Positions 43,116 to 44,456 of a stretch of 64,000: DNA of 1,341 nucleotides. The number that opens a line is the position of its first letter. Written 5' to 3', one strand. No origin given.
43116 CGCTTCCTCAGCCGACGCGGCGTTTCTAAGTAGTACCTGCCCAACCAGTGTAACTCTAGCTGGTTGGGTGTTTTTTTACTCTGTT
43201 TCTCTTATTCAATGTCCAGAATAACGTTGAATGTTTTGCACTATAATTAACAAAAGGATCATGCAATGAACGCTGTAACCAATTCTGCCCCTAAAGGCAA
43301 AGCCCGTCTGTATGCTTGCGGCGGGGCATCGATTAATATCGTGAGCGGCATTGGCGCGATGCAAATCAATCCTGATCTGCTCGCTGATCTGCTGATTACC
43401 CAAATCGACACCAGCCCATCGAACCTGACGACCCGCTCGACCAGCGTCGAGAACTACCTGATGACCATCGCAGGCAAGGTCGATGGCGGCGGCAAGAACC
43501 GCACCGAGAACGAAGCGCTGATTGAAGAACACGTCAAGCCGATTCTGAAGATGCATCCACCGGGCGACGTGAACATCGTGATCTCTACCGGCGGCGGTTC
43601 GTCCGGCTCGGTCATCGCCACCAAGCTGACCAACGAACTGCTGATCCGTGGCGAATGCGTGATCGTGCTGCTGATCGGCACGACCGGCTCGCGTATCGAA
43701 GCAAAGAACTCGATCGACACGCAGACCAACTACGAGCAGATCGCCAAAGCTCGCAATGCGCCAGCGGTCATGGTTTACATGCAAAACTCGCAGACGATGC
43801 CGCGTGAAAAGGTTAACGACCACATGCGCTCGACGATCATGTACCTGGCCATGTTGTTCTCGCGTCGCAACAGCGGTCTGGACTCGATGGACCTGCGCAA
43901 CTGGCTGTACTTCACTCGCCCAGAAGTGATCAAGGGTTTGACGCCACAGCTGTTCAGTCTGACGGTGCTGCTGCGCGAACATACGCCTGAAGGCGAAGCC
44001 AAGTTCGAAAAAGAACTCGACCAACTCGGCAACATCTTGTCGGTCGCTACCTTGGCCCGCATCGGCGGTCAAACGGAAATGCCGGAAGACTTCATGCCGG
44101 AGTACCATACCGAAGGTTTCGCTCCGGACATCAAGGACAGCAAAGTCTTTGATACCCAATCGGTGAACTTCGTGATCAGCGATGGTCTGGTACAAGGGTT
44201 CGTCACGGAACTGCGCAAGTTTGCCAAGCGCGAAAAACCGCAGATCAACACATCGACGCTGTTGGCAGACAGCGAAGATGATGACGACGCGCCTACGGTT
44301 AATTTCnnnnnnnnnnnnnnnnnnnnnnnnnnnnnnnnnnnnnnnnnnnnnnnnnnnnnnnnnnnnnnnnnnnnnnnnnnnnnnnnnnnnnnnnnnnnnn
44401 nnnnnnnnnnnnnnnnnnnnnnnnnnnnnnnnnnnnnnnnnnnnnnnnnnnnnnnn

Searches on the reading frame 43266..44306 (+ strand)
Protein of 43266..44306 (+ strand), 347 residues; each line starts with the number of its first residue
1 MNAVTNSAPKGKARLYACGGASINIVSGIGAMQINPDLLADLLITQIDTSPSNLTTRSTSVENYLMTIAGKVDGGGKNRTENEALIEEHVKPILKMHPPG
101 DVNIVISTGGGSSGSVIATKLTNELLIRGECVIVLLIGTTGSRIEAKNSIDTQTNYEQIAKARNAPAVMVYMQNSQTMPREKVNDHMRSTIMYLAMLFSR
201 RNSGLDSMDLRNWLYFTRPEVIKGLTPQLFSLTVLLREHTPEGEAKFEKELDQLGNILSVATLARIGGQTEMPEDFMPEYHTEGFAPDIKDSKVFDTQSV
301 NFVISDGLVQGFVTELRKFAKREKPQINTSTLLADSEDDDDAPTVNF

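Call 12: search_dna_similar(query=window:43266-44306:+, collection=phages, mode=protein, max_rows=30)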
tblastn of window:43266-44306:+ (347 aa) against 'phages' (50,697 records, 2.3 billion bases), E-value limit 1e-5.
Records with a match: 185; places in all: 185; records where one place covers at least 80% of the query: 43.
Best place of each record, by identity: <60% 185.
By first word of the organism name: Pseudomonas 65; Erwinia 25; Serratia 21; Aeromonas 15; Klebsiella 13; Ralstonia 13; Vibrio 9; Burkholderia 4; Xanthomonas 2; Salmonella 2; and 11 more.
By host as written in the record: Pseudomonas aeruginosa 26; Erwinia amylovora 18; Klebsiella pneumoniae 14; - 14; Pseudomonas aeruginosa PAO1 8; Aeromonas hydrophila 8; Ralstonia solanacearum 6; Ralstonia pseudosolanacearum 5; and 53 more.
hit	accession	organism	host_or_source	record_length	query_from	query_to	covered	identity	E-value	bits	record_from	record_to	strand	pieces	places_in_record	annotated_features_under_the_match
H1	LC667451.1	Burkholderia phage FLC9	Burkholderia glumae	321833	10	319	89%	36.9%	2e-39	154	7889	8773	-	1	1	hypothetical protein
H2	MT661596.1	Proteus phage 10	Proteus mirabilis 3b10_21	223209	14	340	94%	32.6%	7e-33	135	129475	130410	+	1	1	FtsZ-like protein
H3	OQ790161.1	Xanthomonas phage RTH11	Xanthomonas sp.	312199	9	308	86%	34.4%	7e-35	140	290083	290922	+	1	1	tubulin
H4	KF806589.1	Erwinia phage Ea35-70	Erwinia amylovora strain Ea29-7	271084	14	329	91%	32.4%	1e-26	117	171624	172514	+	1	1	hypothetical protein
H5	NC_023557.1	Erwinia phage Ea35-70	Erwinia amylovora strain Ea29-7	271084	14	329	91%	32.4%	1e-26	117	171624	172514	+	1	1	tubulin PhuZ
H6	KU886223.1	Erwinia phage vB_EamM_Simmy50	Erwinia amylovora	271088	14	329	91%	32.4%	1e-26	117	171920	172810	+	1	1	hypothetical protein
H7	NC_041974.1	Erwinia phage vB_EamM_Simmy50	Erwinia amylovora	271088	14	329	91%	32.4%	1e-26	117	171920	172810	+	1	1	tubulin PhuZ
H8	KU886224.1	Erwinia phage vB_EamM_RAY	Erwinia amylovora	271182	14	329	91%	32.4%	1e-26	117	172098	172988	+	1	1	phage tubulin PhuZ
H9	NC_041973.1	Erwinia phage vB_EamM_RAY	Erwinia amylovora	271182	14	329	91%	32.4%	1e-26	117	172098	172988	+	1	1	tubulin PhuZ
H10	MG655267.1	Erwinia phage vB_EamM_Bosolaphorus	Erwinia amylovora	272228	14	329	91%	32.4%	1e-26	117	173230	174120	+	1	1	hypothetical protein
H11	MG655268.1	Erwinia phage vB_EamM_Desertfox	Erwinia amylovora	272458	14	329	91%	32.4%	1e-26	117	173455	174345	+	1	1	hypothetical protein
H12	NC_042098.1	Erwinia phage vB_EamM_Desertfox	Erwinia amylovora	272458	14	329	91%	32.4%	1e-26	117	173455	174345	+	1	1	tubulin PhuZ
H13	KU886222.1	Erwinia phage vB_EamM_Special G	Erwinia amylovora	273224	14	329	91%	32.4%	1e-26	117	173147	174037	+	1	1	213: hypothetical protein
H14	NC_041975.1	Erwinia phage vB_EamM_Special G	Erwinia amylovora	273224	14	329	91%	32.4%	1e-26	117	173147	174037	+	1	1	213: tubulin PhuZ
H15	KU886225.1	Erwinia phage vB_EamM_Deimos-Minion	Erwinia amylovora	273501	14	329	91%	32.4%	1e-26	117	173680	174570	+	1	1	hypothetical protein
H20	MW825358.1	Xanthomonas phage vB_XciM_LucasX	Xanthomonas citri 306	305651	4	308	88%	33.4%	1e-33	137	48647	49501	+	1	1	hypothetical protein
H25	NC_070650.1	Klebsiella phage vB_KvM-Eowyn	-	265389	15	328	90%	31.8%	8e-32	132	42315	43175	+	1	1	tubulin PhuZ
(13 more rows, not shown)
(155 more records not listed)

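Call 14: find_related_loci(query=window:43266-44306:+, collection=viral_contigs, flank=4000)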
Query window:43266-44306:+ (347 aa) in viral_contigs; peptide patterns used: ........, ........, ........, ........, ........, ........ (x = any residue, [..] = any of these).
13 stretches matched a pattern, but none encodes a relative of the query by tblastn (E <= 1e-3).

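Call 15: find_homologous_proteins(query=window:43266-44306:+)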
Query window:43266-44306:+ (347 aa): 18 proteins with E <= 0.001 among 2496 candidates. Only proteins of 190 to 608 residues were searched: fused or split forms outside these lengths cannot appear, so this answer is no evidence that the protein stands alone or is whole; lengths 'longer' or 'shorter' looks for them.
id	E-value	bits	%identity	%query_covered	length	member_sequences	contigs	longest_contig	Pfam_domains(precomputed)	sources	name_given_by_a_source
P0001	2.5e-225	765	100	100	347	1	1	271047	-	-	-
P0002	3.2e-195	666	87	100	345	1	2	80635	-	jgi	jgi:hypothetical protein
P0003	6.7e-160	550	74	98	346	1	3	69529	-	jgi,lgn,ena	-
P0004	1.2e-142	493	68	95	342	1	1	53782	-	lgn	-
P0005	3.6e-140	485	66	100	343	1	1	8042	-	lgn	-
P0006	3.4e-137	475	65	100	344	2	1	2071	-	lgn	-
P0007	2.0e-136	472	62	100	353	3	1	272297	-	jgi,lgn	jgi:hypothetical protein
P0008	5.2e-136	471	64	95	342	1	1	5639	-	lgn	-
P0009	1.3e-133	463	63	96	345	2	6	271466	-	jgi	jgi:hypothetical protein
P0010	7.0e-131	454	64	95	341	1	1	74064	-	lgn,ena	-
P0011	8.3e-118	411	59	92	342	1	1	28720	-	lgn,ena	-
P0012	6.1e-109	382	54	100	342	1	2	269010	-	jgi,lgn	jgi:hypothetical protein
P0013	5.4e-107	376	54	100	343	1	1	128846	-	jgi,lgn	jgi:hypothetical protein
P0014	1.8e-98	348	81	57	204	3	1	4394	-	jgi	jgi:hypothetical protein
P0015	1.0e-42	164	36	88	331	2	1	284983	PF00091.32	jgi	jgi:hypothetical protein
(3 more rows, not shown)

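Call 17: find_encoding_contigs(protein=P0002, flank=4000, max_places=2)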
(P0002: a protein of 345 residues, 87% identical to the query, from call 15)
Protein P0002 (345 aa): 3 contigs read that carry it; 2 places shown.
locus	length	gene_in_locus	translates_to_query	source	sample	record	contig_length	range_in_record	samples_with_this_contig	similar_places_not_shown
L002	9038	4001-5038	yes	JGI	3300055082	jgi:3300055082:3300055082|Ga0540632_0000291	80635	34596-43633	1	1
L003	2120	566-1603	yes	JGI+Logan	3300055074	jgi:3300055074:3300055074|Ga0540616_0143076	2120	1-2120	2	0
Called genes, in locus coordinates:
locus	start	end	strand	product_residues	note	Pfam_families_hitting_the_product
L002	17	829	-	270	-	PF24302:DUF7484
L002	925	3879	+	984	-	-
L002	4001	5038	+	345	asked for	-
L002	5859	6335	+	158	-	-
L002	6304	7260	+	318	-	-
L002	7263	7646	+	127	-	-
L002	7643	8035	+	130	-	-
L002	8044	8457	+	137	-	-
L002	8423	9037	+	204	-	-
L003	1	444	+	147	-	?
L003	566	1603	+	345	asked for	-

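Call 18: find_encoding_contigs(protein=P0003, flank=4000, max_places=2)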
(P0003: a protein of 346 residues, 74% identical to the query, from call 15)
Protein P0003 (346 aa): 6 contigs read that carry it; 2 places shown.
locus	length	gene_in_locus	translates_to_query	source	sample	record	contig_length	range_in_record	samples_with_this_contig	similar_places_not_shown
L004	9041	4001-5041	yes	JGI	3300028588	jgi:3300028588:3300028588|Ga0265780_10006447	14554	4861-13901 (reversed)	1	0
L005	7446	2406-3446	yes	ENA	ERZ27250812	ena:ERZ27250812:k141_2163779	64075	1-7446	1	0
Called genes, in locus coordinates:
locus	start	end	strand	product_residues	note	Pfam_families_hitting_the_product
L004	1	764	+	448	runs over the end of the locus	-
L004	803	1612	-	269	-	PF24302:DUF7484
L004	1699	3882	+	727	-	-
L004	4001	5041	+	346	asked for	-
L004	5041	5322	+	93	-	-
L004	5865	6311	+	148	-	-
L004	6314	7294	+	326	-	-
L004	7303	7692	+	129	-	-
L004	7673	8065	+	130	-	-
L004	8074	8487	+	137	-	-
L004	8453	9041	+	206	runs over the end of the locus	-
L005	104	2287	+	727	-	-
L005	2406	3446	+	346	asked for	-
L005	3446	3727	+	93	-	-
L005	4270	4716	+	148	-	-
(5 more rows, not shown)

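Call 19: find_encoding_contigs(protein=P0004, flank=4000, max_places=2)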
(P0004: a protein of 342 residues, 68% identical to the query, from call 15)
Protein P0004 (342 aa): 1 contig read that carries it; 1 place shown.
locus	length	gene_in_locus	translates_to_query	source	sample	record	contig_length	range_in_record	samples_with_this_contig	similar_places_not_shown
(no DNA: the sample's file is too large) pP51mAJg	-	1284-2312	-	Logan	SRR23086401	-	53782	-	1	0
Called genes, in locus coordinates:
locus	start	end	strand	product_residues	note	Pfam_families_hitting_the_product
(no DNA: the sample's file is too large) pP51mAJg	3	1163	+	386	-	?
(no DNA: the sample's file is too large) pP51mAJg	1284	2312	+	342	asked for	-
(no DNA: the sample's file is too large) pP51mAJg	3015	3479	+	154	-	-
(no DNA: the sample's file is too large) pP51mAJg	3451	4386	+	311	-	-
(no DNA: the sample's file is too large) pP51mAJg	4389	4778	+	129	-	-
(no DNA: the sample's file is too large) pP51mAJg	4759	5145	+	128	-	-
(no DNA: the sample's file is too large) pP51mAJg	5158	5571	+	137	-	-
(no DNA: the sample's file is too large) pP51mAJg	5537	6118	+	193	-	-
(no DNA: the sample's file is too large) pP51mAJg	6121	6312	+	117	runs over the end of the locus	-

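Call 20: find_encoding_contigs(protein=P0007, flank=4000, max_places=1)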
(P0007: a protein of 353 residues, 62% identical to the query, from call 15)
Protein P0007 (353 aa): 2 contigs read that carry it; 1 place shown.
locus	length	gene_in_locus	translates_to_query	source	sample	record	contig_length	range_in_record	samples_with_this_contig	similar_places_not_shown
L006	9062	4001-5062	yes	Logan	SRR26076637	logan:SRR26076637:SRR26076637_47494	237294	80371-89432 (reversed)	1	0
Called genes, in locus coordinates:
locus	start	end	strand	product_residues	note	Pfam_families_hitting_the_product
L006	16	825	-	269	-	PF24302:DUF7484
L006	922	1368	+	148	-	-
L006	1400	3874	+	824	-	-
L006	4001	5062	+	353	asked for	-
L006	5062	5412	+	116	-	-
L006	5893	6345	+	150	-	-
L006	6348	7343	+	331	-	-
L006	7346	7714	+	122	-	-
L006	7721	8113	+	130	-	-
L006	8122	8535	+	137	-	-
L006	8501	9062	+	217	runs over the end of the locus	-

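Call 21: find_encoding_contigs(protein=P0009, flank=4000, max_places=2)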
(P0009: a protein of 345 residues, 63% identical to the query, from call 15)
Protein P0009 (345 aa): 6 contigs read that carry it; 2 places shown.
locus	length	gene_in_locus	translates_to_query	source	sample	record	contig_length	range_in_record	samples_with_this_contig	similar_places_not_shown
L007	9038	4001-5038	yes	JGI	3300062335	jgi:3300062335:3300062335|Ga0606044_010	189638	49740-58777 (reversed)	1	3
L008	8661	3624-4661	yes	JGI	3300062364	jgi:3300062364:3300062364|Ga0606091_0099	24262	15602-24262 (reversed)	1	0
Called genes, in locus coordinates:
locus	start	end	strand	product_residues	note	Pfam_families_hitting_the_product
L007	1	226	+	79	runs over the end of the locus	-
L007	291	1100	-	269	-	PF24302:DUF7484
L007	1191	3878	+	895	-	-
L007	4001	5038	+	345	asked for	-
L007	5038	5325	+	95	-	-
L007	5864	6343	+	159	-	-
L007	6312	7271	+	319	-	-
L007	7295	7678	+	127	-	-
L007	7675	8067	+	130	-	-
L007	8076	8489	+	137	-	-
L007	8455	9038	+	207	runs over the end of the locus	-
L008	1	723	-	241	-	?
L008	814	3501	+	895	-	-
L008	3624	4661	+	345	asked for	-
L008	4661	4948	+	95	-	-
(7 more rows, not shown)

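Call 22: find_encoding_contigs(protein=P0010, flank=4000, max_places=1)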
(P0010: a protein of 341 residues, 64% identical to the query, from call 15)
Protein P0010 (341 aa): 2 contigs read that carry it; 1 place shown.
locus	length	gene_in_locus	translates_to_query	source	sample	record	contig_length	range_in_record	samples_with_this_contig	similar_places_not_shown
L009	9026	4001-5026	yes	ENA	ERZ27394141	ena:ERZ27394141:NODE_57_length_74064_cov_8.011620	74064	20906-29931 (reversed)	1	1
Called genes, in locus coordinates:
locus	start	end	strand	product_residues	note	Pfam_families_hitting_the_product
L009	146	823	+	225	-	-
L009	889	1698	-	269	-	PF24302:DUF7484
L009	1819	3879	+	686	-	-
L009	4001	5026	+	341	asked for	-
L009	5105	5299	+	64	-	-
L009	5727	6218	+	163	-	-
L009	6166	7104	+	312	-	-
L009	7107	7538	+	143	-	-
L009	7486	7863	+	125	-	-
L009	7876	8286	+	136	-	-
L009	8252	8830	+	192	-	-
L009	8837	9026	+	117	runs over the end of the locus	-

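Call 23: find_encoding_contigs(protein=P0012, flank=4000, max_places=1)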
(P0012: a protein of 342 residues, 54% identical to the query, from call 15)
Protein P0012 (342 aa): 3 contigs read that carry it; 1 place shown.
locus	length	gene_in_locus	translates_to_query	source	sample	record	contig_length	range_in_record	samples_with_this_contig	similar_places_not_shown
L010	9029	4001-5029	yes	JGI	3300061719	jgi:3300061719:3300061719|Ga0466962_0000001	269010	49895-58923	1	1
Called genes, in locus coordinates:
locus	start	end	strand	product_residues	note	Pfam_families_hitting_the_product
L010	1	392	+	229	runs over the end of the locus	-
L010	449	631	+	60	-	-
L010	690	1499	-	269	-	PF24302:DUF7484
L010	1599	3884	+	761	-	-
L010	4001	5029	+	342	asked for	-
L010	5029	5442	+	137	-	-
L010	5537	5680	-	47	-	-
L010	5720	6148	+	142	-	-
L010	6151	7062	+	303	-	-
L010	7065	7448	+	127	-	-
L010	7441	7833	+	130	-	-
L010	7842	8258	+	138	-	-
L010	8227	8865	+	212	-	-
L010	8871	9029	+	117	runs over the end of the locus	-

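Call 24: find_encoding_contigs(protein=P0013, flank=4000, max_places=1)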
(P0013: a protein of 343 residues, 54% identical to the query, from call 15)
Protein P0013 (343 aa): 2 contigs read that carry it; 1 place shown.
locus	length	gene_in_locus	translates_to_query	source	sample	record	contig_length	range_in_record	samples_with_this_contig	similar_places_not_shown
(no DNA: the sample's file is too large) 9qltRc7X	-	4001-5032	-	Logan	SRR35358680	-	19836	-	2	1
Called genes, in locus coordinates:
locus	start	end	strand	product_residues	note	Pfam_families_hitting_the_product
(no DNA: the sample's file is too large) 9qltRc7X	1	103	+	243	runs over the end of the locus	-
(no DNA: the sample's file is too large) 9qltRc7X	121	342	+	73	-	-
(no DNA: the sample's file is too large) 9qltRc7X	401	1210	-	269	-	PF24302:DUF7484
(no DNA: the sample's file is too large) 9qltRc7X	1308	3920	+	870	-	-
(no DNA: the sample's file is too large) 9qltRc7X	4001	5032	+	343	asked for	-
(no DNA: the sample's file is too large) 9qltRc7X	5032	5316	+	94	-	-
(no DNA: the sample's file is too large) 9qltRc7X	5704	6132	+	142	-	-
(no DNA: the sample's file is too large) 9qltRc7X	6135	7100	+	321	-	-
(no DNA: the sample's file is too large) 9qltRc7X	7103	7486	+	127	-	-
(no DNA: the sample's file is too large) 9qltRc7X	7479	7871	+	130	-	-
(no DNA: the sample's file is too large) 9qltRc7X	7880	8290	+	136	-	-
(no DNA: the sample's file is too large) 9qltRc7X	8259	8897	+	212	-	-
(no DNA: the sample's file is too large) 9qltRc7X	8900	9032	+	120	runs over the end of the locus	-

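Call 30: find_encoding_contigs(protein=P0005, flank=3000, max_places=1)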
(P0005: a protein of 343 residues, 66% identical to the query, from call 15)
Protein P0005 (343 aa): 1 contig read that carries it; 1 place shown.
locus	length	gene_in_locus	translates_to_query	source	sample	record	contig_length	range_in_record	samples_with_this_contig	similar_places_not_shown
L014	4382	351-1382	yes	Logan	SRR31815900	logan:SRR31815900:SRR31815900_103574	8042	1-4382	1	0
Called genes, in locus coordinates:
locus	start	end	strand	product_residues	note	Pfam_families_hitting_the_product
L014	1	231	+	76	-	?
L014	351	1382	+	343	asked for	-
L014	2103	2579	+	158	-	-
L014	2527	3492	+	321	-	-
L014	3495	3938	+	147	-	-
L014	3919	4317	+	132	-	-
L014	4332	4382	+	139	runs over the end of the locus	-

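Call 31: find_encoding_contigs(protein=P0008, flank=3000, max_places=1)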
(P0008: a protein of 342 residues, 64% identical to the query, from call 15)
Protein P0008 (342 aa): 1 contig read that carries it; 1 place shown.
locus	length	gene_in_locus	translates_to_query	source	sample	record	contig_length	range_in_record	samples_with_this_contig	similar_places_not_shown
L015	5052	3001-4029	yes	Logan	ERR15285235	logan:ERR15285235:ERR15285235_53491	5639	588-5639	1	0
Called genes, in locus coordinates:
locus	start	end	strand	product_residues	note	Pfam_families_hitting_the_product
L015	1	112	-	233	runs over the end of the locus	?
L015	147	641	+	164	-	-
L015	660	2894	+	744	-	-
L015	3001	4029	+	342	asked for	-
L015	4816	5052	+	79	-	?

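Call 32: find_encoding_contigs(protein=P0011, flank=3000, max_places=1)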
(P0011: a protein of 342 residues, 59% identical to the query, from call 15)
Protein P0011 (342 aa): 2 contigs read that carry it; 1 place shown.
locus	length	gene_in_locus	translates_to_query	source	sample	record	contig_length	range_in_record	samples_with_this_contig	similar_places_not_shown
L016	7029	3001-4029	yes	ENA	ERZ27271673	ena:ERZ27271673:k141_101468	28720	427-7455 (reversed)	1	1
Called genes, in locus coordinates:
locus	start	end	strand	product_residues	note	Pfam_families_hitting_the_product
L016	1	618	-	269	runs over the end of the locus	PF24302:DUF7484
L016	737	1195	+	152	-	-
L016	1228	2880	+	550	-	-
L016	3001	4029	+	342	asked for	-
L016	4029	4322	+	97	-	-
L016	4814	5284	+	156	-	-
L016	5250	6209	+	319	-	-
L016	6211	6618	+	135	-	-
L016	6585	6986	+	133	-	-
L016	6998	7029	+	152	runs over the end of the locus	?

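Call 33: find_encoding_contigs(protein=P0014, flank=3000, max_places=1)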
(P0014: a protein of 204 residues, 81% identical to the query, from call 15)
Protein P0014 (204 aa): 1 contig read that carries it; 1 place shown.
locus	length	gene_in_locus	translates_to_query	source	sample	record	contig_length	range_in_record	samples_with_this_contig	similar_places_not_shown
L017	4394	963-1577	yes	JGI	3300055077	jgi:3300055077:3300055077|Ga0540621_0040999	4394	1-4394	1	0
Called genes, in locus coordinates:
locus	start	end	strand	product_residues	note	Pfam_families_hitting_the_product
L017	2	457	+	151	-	?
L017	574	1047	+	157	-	-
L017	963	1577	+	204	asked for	-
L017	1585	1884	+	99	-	-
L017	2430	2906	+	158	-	-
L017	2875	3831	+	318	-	-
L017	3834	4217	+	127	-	-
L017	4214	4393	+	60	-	?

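Call 44: get_annotated_region(hit=H1, flank=2500)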
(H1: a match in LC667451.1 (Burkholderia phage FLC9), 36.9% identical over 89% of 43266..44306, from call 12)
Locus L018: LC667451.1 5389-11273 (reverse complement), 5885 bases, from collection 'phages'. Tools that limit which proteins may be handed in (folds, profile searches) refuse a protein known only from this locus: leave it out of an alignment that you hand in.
description: Burkholderia phage FLC9 DNA, complete genome.
organism: Burkholderia phage FLC9 (NCBI taxid 2906467)
taxonomy: Viruses; Duplodnaviria; Heunggongvirae; Uroviricota; Caudoviricetes
host: Burkholderia glumae; source: -; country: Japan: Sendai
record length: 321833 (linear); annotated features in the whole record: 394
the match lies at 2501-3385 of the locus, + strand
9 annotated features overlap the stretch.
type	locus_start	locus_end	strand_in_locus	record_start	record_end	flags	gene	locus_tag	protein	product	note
CDS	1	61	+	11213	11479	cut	-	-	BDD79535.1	hypothetical protein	FLC9_gp16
CDS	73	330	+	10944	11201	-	-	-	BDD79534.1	hypothetical protein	FLC9_gp15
CDS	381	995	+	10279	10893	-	-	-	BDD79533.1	hypothetical protein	FLC9_gp14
CDS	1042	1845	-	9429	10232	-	-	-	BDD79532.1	hypothetical protein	FLC9_gp13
CDS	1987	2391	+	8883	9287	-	-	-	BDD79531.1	hypothetical protein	FLC9_gp12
CDS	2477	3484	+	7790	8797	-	-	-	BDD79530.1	hypothetical protein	FLC9_gp11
CDS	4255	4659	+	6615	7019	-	-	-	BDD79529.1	hypothetical protein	FLC9_gp10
CDS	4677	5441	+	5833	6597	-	-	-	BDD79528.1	hypothetical protein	FLC9_gp9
CDS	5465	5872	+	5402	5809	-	-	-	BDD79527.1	hypothetical protein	FLC9_gp8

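Call 45: get_annotated_region(hit=H3, flank=2500)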
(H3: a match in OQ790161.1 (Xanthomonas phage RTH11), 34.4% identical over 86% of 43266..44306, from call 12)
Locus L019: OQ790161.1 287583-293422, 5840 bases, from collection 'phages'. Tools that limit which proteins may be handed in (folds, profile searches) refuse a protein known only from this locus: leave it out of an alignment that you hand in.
description: Xanthomonas phage RTH11, complete genome.
organism: Xanthomonas phage RTH11 (NCBI taxid 3044021)
taxonomy: Viruses; Duplodnaviria; Heunggongvirae; Uroviricota; Caudoviricetes
host: Xanthomonas sp.; source: Ditch water; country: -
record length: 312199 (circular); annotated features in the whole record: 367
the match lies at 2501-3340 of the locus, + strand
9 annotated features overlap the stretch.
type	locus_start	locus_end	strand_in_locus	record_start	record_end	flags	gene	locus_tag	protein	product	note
CDS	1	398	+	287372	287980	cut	-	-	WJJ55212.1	hypothetical protein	-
CDS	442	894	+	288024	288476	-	-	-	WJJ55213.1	hypothetical protein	-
CDS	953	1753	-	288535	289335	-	-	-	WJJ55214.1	hypothetical protein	-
CDS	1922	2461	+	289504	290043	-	-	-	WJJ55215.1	hypothetical protein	-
CDS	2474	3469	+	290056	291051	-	-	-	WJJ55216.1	tubulin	-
CDS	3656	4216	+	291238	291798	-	-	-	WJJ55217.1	hypothetical protein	-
CDS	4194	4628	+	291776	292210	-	-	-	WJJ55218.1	hypothetical protein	-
CDS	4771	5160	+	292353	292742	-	-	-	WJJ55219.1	hypothetical protein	-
CDS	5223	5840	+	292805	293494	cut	-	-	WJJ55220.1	hypothetical protein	-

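Call 59: search_protein_families(library=pfam, proteins=[L006:5062-5409:+, L016:4029-4319:+, L007:5038-5322:+, L010:5029-5439:+], max_evalue=1)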
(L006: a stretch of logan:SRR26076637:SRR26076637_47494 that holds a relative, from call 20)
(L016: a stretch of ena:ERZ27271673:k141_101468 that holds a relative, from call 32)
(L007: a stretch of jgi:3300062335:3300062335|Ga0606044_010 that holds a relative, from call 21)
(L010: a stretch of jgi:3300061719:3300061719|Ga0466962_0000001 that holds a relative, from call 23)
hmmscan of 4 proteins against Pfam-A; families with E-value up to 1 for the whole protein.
L006:5062-5409:+ (116 aa): 2 families
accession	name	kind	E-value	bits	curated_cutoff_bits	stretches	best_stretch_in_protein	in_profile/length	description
PF20293.4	MC6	-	0.0052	17.2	27.2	1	36-64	38-65/76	ABC-three component (ABC-3C) system Middle Component 6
PF04389.22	Peptidase_M28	-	0.2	11.8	21.3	1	65-102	158-188/193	Peptidase family M28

L016:4029-4319:+ (97 aa): 2 families
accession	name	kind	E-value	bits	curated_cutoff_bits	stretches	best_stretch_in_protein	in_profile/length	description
PF02826.25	2-Hacid_dh_C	-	0.095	12.5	25.1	1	3-35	36-68/178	D-isomer specific 2-hydroxyacid dehydrogenase, NAD binding domain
PF13241.12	NAD_binding_7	-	0.21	12.6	22.1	1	2-31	6-35/104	Putative NAD(P)-binding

L007:5038-5322:+ (95 aa): 1 family
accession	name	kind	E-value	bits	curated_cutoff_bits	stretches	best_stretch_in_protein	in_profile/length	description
PF16282.11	SANT_DAMP1_like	-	0.017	15.8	29.1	0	73-95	24-46/80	SANT/Myb-like domain of DAMP1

L010:5029-5439:+ (137 aa): 0 families

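Call 60: search_protein_families(library=phrogs, proteins=[L006:5062-5409:+, L016:4029-4319:+], max_evalue=0.1)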
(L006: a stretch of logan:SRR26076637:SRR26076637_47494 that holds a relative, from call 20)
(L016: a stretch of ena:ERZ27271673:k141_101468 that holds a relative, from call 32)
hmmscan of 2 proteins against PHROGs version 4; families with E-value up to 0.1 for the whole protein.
L006:5062-5409:+ (116 aa): 0 families

L016:4029-4319:+ (97 aa): 1 family
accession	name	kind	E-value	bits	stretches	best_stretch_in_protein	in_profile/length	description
phrog_540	-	DNA, RNA and nucleotide metabolism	0.047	13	1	2-74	291-343/715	nucleotide-sugar epimerase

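Call 75: find_related_loci(query=A7, collection=viral_contigs, flank=2500)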
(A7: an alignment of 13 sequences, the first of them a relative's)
Query A7 (347 aa) in viral_contigs; peptide patterns used: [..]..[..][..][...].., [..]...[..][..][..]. (x = any residue, [..] = any of these).
62 stretches matched a pattern; 5 encode a relative of the query (tblastn E <= 1e-3); 5 distinct loci.
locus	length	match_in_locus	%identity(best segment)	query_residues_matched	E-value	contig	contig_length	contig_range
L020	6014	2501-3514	74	8-347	4e-166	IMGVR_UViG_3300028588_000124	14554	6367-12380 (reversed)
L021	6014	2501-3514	55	1-346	3e-118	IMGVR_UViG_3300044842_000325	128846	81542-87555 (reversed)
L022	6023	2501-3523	54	1-347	5e-117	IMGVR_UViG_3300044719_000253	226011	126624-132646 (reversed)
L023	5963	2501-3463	55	2-325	3e-114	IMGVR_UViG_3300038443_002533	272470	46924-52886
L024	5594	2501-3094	33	10-218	1e-26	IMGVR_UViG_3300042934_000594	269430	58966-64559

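Call 85: get_annotated_region(hit=H5, flank=1800)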
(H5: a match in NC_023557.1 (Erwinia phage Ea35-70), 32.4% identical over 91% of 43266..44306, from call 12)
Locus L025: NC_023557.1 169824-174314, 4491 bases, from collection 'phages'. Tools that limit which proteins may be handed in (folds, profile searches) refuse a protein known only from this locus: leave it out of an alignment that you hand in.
description: Erwinia phage Ea35-70, complete genome.
organism: Erwinia phage Ea35-70 (NCBI taxid 1429768)
taxonomy: Viruses; Duplodnaviria; Heunggongvirae; Uroviricota; Caudoviricetes; Agricanvirus; Agricanvirus Ea3570
host: Erwinia amylovora strain Ea29-7; source: soil adjacent to infected tree; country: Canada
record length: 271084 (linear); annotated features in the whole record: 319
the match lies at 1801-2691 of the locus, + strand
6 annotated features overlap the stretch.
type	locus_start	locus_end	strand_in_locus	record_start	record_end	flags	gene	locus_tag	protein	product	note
CDS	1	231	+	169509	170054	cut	-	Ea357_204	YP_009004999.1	hypothetical protein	-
CDS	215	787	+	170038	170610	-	-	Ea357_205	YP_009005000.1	hypothetical protein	-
CDS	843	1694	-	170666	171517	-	-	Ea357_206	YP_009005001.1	hypothetical protein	-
CDS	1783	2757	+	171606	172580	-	-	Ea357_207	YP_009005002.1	tubulin PhuZ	-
CDS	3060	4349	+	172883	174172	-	-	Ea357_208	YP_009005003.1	hypothetical protein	-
CDS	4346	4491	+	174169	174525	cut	-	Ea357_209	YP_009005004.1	hypothetical protein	-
